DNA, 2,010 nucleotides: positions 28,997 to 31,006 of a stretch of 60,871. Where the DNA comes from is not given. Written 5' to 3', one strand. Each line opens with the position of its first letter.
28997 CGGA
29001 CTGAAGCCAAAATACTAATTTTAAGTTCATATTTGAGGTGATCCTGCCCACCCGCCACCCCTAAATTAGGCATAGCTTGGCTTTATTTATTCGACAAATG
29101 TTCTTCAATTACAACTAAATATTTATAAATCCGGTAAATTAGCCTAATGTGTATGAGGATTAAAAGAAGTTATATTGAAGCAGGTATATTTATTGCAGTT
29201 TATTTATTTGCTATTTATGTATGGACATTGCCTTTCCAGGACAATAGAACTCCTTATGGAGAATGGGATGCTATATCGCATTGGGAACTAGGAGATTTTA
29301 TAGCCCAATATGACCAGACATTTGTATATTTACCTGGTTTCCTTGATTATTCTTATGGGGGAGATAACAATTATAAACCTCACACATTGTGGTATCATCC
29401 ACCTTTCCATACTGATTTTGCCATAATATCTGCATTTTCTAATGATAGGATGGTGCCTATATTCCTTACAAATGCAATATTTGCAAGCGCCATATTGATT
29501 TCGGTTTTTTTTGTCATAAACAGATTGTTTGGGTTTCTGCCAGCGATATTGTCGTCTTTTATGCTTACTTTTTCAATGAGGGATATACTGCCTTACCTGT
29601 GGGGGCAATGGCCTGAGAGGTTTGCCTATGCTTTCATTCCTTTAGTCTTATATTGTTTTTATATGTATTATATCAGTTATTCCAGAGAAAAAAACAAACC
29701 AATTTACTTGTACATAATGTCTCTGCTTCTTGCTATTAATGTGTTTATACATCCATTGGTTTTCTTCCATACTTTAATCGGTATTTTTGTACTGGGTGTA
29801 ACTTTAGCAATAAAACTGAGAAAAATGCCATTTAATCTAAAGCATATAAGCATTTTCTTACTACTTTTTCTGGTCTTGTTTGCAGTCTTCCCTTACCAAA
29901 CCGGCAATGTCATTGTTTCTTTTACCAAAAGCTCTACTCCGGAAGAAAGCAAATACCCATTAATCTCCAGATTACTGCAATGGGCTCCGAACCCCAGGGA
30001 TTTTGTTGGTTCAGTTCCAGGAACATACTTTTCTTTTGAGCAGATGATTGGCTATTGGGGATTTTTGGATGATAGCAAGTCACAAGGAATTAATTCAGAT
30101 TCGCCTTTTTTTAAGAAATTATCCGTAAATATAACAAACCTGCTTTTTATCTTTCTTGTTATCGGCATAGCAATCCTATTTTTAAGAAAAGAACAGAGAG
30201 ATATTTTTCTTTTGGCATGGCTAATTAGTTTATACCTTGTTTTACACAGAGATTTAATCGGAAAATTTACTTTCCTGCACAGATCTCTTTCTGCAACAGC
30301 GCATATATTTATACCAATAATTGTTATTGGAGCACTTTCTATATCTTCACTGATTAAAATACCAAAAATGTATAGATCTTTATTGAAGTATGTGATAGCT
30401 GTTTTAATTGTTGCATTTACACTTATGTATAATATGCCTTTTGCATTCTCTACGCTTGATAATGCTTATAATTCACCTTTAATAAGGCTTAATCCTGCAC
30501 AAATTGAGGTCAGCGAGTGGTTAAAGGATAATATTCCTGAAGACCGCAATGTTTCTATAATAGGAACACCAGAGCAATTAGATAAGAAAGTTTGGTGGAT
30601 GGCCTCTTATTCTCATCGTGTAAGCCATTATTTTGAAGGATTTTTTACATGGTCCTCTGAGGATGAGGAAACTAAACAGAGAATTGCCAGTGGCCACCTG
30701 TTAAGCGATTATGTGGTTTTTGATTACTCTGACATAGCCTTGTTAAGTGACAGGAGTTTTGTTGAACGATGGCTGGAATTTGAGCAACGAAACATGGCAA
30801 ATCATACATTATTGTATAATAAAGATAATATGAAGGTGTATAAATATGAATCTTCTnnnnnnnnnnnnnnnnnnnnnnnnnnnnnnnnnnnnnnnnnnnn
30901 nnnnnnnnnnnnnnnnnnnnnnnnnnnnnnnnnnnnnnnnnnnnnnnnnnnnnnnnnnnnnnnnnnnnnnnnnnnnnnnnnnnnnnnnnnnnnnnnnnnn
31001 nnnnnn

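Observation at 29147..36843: Inverted duplication of a two-gene module: about 570-aa GT-C protein plus overlapping 110-130-aa membrane protein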

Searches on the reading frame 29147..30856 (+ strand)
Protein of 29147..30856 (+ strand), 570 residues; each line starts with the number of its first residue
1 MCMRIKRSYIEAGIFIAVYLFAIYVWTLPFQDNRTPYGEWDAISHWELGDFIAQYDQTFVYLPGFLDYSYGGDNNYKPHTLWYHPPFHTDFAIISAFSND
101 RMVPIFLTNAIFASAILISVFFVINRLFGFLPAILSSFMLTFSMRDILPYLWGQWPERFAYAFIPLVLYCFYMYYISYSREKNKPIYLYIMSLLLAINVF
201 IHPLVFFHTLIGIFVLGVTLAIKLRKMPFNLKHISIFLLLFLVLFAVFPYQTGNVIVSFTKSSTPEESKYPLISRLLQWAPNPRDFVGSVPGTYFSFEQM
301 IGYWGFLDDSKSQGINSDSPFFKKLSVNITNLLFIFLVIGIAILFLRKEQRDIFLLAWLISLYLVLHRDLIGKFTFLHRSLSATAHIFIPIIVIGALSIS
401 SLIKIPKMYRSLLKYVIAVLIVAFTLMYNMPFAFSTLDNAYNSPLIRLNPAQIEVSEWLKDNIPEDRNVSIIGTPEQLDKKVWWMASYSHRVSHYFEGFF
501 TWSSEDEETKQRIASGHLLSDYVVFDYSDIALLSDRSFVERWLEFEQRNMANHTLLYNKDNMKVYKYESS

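Call 5: search_protein_families(library=pfam, proteins=[window:29147-30856:+], max_evalue=1)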
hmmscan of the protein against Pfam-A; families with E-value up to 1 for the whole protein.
window:29147-30856:+ (570 aa): 2 families
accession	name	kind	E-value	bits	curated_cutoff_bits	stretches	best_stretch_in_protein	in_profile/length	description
PF20176.3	DUF6541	-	6.2e-07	28.5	29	1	16-475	99-544/646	Family of unknown function (DUF6541)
PF08194.17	DIM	-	0.22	12.2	20.8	1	232-257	2-28/36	DIM protein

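Call 9: find_homologous_proteins(query=window:29147-30856:+)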
Query window:29147-30856:+ (570 aa): 276 proteins with E <= 0.001 among 8000 candidates; the best 120 are listed.
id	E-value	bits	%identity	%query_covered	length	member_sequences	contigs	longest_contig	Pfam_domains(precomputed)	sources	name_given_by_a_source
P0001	0.0e+0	1283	100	100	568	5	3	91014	-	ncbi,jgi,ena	jgi:hypothetical protein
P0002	0.0e+0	1045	81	100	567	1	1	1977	-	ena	-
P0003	9.5e-283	957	74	100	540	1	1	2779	PF20176.4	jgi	-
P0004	1.2e-276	937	72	100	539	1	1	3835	PF20176.4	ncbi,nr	ncbi:MAG: glycosyltransferase family 39 protein [Nanoarchaeota archaeon]|nr:glycosyltransferase fami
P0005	3.8e-276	935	73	100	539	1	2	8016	PF20176.4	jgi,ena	jgi:hypothetical protein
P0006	3.8e-276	935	72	100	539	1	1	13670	PF20176.4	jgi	jgi:hypothetical protein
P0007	1.6e-275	933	73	100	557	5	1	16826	-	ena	-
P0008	1.5e-274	930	73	99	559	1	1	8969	-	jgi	-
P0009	1.8e-274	930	72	100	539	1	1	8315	PF20176.4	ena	-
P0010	2.9e-271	919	71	100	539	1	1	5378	PF20176.4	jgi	jgi:hypothetical protein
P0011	4.0e-270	915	72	100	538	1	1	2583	PF20176.4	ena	-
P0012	4.1e-270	915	72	100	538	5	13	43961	PF20176.4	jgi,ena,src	-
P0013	3.0e-267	906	70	100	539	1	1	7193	PF20176.4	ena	-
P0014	3.1e-267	906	72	100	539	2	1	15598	PF20176.4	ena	-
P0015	4.4e-266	902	70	99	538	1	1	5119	-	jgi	-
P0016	3.5e-264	896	70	100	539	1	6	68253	PF20176.4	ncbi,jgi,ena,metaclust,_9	jgi:hypothetical protein|metaclust:\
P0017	3.4e-263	893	69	100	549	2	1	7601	PF20176.4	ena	-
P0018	3.5e-263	893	70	100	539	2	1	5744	PF20176.4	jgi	-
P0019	7.2e-262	888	69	100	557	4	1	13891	PF20176.4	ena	-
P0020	2.6e-261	886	70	100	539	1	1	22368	PF20176.4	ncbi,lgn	-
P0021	3.5e-260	883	68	99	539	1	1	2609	PF20176.4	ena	-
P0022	2.0e-256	870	67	100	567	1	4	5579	PF20176.4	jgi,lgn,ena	-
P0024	7.8e-256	868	67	99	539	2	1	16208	PF20176.4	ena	-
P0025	2.1e-255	867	68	100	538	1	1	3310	PF20176.4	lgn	-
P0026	4.2e-255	866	68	100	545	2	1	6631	PF20176.4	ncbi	-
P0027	7.3e-254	862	68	100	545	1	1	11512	PF20176.4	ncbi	-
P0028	1.6e-253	861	67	100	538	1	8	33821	PF20176.4,PF13231.13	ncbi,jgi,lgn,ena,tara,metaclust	tara:strand:+ start:2121 stop:3737 length:1617 start_codon:yes stop_codon:yes gene_type:complete|met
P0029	2.2e-253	860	66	100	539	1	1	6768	PF20176.4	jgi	-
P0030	5.4e-253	859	66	100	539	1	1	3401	PF20176.4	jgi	jgi:hypothetical protein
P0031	1.7e-252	857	68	100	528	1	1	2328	PF20176.4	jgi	jgi:hypothetical protein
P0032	1.1e-250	851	67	100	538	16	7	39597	PF20176.4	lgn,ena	-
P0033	8.4e-250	848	67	100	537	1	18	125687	PF20176.4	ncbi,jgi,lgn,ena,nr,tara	ncbi:hypothetical protein CMO83_05505 [Candidatus Woesearchaeota archaeon]|jgi:hypothetical protein|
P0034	1.6e-249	848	66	100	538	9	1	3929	PF20176.4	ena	-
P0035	1.2e-247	841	64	100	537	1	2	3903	PF20176.4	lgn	-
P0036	1.3e-247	841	65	100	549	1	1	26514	PF20176.4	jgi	jgi:hypothetical protein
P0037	1.5e-247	841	65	99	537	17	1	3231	PF20176.4,PF13231.13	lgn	-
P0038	1.6e-246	838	65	100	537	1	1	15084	PF20176.4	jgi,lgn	-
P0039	6.7e-246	836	66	99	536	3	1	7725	PF20176.4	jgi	-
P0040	1.7e-245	834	66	100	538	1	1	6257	PF20176.4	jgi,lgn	-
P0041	8.7e-245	832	66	99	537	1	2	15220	PF20176.4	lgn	-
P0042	9.0e-245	832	64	100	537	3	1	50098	PF20176.4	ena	-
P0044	9.9e-243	825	63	100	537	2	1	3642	PF20176.4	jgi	jgi:hypothetical protein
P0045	1.1e-242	825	65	100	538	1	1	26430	PF20176.4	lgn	-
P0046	4.6e-242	823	65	100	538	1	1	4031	PF20176.4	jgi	-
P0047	4.1e-241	820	63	100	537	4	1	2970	PF20176.4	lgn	-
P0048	1.1e-240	818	64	99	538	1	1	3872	PF20176.4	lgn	-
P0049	7.2e-240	816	64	100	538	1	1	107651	PF20176.4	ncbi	-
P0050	6.9e-239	812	63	100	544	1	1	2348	PF20176.4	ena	-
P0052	2.5e-238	811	63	99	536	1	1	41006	PF20176.4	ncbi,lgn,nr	ncbi:glycosyltransferase family 39 protein [Candidatus Woesearchaeota archaeon]|nr:glycosyltransfera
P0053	3.2e-237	807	66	97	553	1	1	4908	PF20176.4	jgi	-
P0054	2.6e-234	797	64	100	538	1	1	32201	PF20176.4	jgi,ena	-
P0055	2.7e-234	797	75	82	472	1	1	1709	PF20176.4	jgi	-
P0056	7.6e-233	792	63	100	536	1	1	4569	PF20176.4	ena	-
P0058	6.8e-232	789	63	100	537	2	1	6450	PF20176.4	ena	-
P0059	7.1e-231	786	62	99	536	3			PF20176.4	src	-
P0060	2.5e-230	784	61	100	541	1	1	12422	PF20176.4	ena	-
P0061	4.8e-230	783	60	99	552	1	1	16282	PF20176.4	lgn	-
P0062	2.2e-229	781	69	89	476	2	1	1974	PF20176.4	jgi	jgi:hypothetical protein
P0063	2.8e-229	781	60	99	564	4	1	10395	PF20176.4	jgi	-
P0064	4.7e-229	780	62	99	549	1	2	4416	PF20176.4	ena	-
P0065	1.3e-228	778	61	100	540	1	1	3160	PF20176.4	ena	-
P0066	1.4e-228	778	60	100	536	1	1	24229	PF20176.4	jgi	jgi:hypothetical protein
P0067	1.5e-228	778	64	96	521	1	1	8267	PF20176.4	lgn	-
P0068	1.5e-228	778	63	97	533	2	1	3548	PF20176.4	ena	-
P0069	1.7e-228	778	61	100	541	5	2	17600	PF20176.4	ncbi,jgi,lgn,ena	-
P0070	2.9e-227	774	61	100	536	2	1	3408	PF20176.4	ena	-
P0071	2.5e-224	764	59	99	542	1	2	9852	PF20176.4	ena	-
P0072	6.8e-224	763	59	99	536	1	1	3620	PF20176.4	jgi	-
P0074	1.2e-223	762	60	99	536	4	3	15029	PF20176.4,PF13231.13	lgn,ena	-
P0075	6.4e-222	756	59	100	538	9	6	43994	PF20176.4,PF13231.13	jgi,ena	-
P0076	4.8e-221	753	59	100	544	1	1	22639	PF20176.4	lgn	-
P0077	1.4e-220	752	59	100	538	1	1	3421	PF20176.4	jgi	jgi:hypothetical protein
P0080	8.2e-218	743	63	94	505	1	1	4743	PF20176.4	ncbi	-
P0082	9.0e-216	736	74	75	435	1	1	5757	PF20176.4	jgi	-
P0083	3.6e-209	714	57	100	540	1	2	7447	PF20176.4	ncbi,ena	-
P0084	2.4e-206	705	68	83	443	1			PF20176.4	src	-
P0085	1.9e-205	702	57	99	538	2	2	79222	PF20176.4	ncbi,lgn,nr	ncbi:hypothetical protein HYU09_04860 [Candidatus Woesearchaeota archaeon]|nr:hypothetical protein [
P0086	4.0e-205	701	74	75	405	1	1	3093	PF20176.4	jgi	-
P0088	6.9e-198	677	79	67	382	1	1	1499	PF20176.4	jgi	-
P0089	4.9e-193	661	64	82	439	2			PF20176.4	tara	tara:strand:- start:257 stop:1576 length:1320 start_codon:yes stop_codon:yes gene_type:complete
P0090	1.2e-185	637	63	81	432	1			PF20176.4,PF13231.13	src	-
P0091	1.1e-184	633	73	71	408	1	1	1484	PF20176.4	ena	-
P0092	1.9e-182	626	54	92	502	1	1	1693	PF13231.13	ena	-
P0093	1.5e-178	613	61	79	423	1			PF20176.4,PF13231.13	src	-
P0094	1.7e-176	606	63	78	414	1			PF20176.4,PF13231.13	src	-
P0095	7.4e-176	604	50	99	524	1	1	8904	PF20176.4,PF13231.13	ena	-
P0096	3.9e-175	602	52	99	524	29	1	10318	PF20176.4,PF13231.13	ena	-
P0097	1.8e-172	593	70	66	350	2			PF20176.4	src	-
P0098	8.8e-172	591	50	99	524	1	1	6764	PF20176.4,PF13231.13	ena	-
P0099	2.4e-171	589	49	99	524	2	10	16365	PF20176.4,PF13231.13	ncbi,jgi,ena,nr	ncbi:MAG TPA: DUF6541 family protein [Candidatus Woesearchaeota archaeon]|jgi:hypothetical protein|n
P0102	9.3e-169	581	49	99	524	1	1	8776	PF20176.4,PF13231.13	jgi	jgi:type III secretory pathway component EscS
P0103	4.5e-168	579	50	100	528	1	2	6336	PF20176.4,PF13231.13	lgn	-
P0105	6.5e-165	568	64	69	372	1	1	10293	PF20176.4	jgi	-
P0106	8.7e-165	568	48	99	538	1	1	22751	PF20176.4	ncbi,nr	ncbi:hypothetical protein HYX06_04730 [Candidatus Woesearchaeota archaeon]|nr:hypothetical protein [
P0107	7.6e-164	565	49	99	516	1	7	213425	PF20176.4,PF13231.13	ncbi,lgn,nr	ncbi:glycosyltransferase family 39 protein [Candidatus Woesearchaeota archaeon]|nr:glycosyltransfera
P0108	2.8e-163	563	48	100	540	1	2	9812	PF20176.4,PF13231.13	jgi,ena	-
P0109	7.3e-163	561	47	100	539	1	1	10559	PF20176.4,PF13231.13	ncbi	-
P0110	8.0e-163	561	47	99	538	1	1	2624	PF20176.4,PF13231.13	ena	-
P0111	1.1e-162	561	47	100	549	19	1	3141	PF20176.4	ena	-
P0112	9.2e-162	558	47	100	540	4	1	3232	PF20176.4,PF13231.13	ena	-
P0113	3.4e-161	556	47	100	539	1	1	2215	PF20176.4,PF13231.13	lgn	-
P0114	5.1e-161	555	46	99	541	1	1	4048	PF20176.4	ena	-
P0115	2.8e-160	553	46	99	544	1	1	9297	PF20176.4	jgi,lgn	-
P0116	5.7e-160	552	45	99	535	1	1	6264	PF20176.4,PF13231.13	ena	-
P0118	8.0e-160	551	48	99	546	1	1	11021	PF20176.4,PF13231.13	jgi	jgi:hypothetical protein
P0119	1.2e-159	551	47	99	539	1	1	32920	PF20176.4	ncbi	-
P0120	1.2e-159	551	47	100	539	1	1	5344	PF20176.4,PF13231.13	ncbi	-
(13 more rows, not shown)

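Call 10: find_encoding_contigs(protein=P0033, flank=6000, max_places=3)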
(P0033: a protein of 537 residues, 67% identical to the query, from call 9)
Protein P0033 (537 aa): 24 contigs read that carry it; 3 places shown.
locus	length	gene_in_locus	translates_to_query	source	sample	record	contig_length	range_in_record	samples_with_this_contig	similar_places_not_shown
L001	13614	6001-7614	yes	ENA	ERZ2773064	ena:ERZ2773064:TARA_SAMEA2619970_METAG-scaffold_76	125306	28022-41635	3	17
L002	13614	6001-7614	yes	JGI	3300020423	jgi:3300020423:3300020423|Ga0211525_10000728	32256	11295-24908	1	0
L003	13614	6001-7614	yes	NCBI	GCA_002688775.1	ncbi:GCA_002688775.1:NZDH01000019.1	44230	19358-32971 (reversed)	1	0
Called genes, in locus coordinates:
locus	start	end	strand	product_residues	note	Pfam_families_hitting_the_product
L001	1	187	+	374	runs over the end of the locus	PF00657:Lipase_GDSL (faint), PF13472:Lipase_GDSL_2 (faint), PF16822:ALGX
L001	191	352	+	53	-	PF19451:DUF5989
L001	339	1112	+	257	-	PF01370:Epimerase, PF04321:RmlD_sub_bind, PF01073:3Beta_HSD, PF02719:Polysacc_synt_2, PF16363:GDP_Man_Dehyd, PF07993:NAD_binding_4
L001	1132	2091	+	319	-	PF00535:Glycos_transf_2, PF13641:Glyco_tranf_2_3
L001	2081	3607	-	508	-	PF13231:PMT_2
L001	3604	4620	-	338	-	PF13439:Glyco_transf_4, PF00534:Glycos_transf_1, PF13692:Glyco_trans_1_4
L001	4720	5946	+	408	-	PF01075:Glyco_transf_9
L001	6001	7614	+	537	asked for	PF20176:DUF6541 (weak)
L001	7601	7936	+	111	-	-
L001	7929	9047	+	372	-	PF00657:Lipase_GDSL (weak), PF13472:Lipase_GDSL_2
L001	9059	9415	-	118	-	-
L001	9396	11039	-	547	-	-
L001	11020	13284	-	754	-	PF09586:YfhO (faint)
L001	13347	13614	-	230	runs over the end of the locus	PF00535:Glycos_transf_2, PF10111:Glyco_tranf_2_2, PF13641:Glyco_tranf_2_3 (weak)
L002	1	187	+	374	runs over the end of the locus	PF00657:Lipase_GDSL (faint), PF13472:Lipase_GDSL_2 (faint), PF16822:ALGX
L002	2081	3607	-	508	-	PF13231:PMT_2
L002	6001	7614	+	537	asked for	PF20176:DUF6541 (weak)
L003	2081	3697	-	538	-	PF13231:PMT_2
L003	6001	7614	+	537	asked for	PF20176:DUF6541 (weak)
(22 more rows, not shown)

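Call 11: find_encoding_contigs(protein=P0107, flank=6000, max_places=3)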
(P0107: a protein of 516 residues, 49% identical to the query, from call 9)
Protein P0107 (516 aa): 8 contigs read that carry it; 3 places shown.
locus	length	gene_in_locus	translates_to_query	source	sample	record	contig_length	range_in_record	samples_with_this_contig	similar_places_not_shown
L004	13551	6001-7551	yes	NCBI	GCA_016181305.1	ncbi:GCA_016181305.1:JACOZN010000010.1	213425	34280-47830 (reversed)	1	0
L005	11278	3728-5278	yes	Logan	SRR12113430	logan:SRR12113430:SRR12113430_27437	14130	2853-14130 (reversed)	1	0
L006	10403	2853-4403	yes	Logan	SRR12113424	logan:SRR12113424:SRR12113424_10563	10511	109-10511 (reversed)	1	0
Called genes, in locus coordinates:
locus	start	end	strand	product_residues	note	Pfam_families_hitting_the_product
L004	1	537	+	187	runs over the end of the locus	PF08241:Methyltransf_11 (weak)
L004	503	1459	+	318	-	PF00535:Glycos_transf_2, PF13641:Glyco_tranf_2_3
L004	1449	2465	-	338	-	PF13439:Glyco_transf_4, PF13579:Glyco_trans_4_4, PF00534:Glycos_transf_1, PF13692:Glyco_trans_1_4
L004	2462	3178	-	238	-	PF00535:Glycos_transf_2, PF13641:Glyco_tranf_2_3 (weak)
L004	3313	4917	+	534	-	-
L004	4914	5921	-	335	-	PF01075:Glyco_transf_9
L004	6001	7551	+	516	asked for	PF20176:DUF6541, PF13231:PMT_2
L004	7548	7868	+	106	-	-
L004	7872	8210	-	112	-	-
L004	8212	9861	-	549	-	-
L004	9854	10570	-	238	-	PF00535:Glycos_transf_2, PF13641:Glyco_tranf_2_3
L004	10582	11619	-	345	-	PF01073:3Beta_HSD (weak), PF01370:Epimerase, PF02719:Polysacc_synt_2 (faint), PF04321:RmlD_sub_bind, PF05368:NmrA (faint), PF07993:NAD_binding_4, PF16363:GDP_Man_Dehyd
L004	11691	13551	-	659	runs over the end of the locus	-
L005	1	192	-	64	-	?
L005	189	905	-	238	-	PF00535:Glycos_transf_2, PF13641:Glyco_tranf_2_3 (weak)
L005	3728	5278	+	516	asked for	PF20176:DUF6541, PF13231:PMT_2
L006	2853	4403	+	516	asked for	PF20176:DUF6541, PF13231:PMT_2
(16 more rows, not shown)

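Call 15: find_related_loci(query=A1, collection=genome_contigs, flank=10000)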
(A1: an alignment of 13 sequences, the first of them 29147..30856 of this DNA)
Query A1 (570 aa) in genome_contigs; peptide patterns used: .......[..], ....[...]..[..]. (x = any residue, [..] = any of these).
73 stretches matched a pattern; 49 encode a relative of the query (tblastn E <= 1e-3); 47 distinct loci.
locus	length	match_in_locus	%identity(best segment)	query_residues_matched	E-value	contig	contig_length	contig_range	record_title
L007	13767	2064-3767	83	3-570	0e+0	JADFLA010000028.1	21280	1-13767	MAG: Nanoarchaeota archaeon isolate B4T1B8 B4T1B8_NODE4070, whole genome shotgun sequence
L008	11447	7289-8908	66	1-570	0e+0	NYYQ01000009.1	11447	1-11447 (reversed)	MAG: Candidatus Woesearchaeota archaeon isolate ARS74 MHASMcontig_587202, whole genome shotgun sequence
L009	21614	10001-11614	67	2-570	0e+0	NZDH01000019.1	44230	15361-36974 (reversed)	MAG: Candidatus Woesearchaeota archaeon isolate ARS106 MHASMcontig_604524, whole genome shotgun sequence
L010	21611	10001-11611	65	3-569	0e+0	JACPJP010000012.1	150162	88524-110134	MAG: Candidatus Woesearchaeota archaeon isolate NC_groundwater_471_Ag_B-0.1um_36_15 S34_3B_scaffold_227451, whole genome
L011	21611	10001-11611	64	3-569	0e+0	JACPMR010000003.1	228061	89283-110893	MAG: Candidatus Woesearchaeota archaeon isolate NC_groundwater_554_Ag_S-0.1um_37_18 S35_SO-1_scaffold_100206, whole geno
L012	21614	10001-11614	59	3-570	0e+0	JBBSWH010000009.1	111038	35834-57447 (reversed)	MAG: Nanoarchaeota archaeon isolate H52-bin084_1 H52_bin084_1_000000000009, whole genome shotgun sequence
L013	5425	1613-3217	60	3-568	0e+0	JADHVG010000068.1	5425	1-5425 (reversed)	MAG: Candidatus Woesearchaeota archaeon isolate BS150m-G66 BS-150m-C14814, whole genome shotgun sequence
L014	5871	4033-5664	60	1-570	0e+0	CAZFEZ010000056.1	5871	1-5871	MAG TPA_asm: uncultured Methanosarcinales archaeon isolate binchicken_co38_1194 genome assembly, contig: NODE_28611_leng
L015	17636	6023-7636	57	1-569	0e+0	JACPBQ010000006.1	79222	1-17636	MAG: Candidatus Woesearchaeota archaeon isolate NC_groundwater_261_Ag_S-0.2um_40_15 S5_GD2017_2_S2_scaffold_196, whole g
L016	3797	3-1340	63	93-569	0e+0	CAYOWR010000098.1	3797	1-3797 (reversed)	MAG TPA_asm: uncultured Methanosarcinales archaeon isolate binchicken_co251_888 genome assembly, contig: NODE_35211_leng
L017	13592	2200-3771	51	1-567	0e+0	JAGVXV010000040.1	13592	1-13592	Candidatus Woesearchaeota archaeon isolate RIFCSPLOWO2_12_FULL_38_19 rifcsplowo2_12_scaffold_14788, whole genome shotgun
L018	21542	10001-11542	49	3-566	1e-174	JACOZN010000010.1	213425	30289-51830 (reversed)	MAG: Candidatus Woesearchaeota archaeon isolate NC_groundwater_206_Ag_S-0.1um_41_17 S4_GD2017_2_S1_scaffold_41, whole ge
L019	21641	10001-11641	61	3-570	0e+0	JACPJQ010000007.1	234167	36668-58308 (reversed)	MAG: Candidatus Woesearchaeota archaeon isolate NC_groundwater_472_Ag_B-0.1um_38_40 S34_3B_scaffold_585965, whole genome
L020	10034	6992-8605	47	3-566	2e-172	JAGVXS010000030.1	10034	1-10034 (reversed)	Candidatus Woesearchaeota archaeon isolate RIFCSPHIGHO2_02_FULL_40_54 rifcsphigho2_02_scaffold_14600, whole genome shotg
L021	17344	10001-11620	48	2-569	2e-171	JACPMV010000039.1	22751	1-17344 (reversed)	MAG: Candidatus Woesearchaeota archaeon isolate NC_groundwater_558_Ag_S-0.1um_40_20 S35_SO-1_scaffold_285948, whole geno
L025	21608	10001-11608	45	3-568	4e-165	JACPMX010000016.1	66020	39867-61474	MAG: Candidatus Woesearchaeota archaeon isolate NC_groundwater_560_Ag_S-0.1um_42_26 S35_SO-1_scaffold_611283, whole geno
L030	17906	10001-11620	44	3-566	2e-157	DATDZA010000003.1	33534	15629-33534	MAG TPA_asm: Candidatus Nanoarchaeia archaeon isolate SMAG_U8179 k141_1603991, whole genome shotgun sequence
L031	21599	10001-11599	45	1-566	1e-157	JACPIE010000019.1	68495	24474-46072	MAG: Candidatus Woesearchaeota archaeon isolate NC_groundwater_432_Ag_B-0.1um_40_22 GD18-4_B1_scaffold_657059, whole gen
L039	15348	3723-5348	45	3-566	8e-150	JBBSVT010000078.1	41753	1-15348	MAG: Nanoarchaeota archaeon isolate H14-bin056_1 H14_bin056_1_000000000078, whole genome shotgun sequence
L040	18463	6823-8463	57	2-570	0e+0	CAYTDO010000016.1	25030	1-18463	MAG TPA_asm: uncultured Methanosarcinales archaeon isolate binchicken_co203_461 genome assembly, contig: k141_3382800, w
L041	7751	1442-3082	42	1-566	3e-146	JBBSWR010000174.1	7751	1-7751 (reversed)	MAG: Nanoarchaeota archaeon isolate H43-bin135_1 H43_bin135_1_000000000174, whole genome shotgun sequence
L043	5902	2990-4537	42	11-569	2e-143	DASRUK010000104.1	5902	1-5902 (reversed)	MAG TPA_asm: Candidatus Nanoarchaeia archaeon isolate SMAG_U8018 k141_1601024, whole genome shotgun sequence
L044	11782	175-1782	63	2-568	0e+0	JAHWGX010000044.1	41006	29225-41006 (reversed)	MAG: Candidatus Woesearchaeota archaeon isolate FT1_083 k127_34792361, whole genome shotgun sequence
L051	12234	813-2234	38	11-515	1e-100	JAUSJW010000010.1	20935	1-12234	MAG: Nanoarchaeota archaeon isolate E14_metabat.bin.33 E14_k141_477507, whole genome shotgun sequence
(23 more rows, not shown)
